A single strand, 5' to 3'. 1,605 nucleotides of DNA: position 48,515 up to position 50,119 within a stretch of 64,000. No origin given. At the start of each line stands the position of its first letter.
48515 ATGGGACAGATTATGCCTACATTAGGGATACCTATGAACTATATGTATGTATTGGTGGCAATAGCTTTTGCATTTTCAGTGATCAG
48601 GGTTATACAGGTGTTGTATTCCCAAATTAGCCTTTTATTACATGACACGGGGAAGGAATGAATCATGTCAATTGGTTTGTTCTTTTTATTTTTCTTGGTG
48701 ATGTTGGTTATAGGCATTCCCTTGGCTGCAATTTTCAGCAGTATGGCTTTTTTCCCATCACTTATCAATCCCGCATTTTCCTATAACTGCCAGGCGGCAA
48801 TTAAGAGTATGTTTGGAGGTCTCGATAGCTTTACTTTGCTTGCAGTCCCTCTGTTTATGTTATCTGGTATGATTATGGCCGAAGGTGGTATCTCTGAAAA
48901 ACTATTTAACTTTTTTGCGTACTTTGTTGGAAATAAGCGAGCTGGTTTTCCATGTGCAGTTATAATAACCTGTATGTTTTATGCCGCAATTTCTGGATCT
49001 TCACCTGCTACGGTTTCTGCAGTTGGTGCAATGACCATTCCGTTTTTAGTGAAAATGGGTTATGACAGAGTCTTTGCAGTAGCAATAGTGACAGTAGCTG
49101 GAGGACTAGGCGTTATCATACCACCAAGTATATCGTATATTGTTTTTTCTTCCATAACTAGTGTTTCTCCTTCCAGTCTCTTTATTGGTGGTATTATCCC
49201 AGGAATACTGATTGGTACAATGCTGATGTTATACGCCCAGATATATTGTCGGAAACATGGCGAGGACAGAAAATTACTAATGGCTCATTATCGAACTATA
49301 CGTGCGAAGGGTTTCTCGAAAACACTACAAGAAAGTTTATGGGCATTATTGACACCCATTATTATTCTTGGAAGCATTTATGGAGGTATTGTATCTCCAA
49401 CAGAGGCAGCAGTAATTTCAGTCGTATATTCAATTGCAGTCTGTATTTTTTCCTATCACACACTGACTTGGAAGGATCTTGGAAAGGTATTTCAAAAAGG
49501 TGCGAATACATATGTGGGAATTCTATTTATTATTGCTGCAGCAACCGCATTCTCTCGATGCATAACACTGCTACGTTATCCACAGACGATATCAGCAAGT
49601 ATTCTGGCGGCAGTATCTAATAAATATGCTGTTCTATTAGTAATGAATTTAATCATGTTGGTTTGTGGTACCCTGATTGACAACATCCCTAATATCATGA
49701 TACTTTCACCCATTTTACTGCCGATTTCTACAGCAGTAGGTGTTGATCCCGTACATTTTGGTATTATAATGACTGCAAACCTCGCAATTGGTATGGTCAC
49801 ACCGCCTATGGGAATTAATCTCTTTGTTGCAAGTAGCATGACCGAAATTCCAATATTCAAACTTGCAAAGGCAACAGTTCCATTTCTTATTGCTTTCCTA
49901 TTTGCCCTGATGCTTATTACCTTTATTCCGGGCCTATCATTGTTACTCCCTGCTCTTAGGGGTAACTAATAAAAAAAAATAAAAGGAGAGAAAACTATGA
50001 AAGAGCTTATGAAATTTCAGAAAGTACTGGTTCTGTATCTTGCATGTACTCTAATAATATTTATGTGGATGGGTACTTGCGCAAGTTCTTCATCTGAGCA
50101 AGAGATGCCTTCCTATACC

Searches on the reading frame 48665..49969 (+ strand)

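Call 52: search_protein_families(library=ncbifam, proteins=[window:48665-49969:+], max_evalue=1e-10)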
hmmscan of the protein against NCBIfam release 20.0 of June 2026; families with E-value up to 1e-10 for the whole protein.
window:48665-49969:+ (434 aa): 3 families
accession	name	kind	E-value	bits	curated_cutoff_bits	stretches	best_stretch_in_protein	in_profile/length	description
TIGR00786.1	dctM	subfamily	1.2e-114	383.2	268.45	1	38-429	20-405/405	TRAP transporter large permease subunit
NF011634.1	PRK15060.1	equivalog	1.7e-58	198.7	800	1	1-425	1-417/425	2,3-diketo-L-gulonate TRAP transporter large permease YiaN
TIGR02123.1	TRAP_fused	subfamily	3.4e-21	75.6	320.65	1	9-424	118-534/615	TRAP transporter fused permease subunit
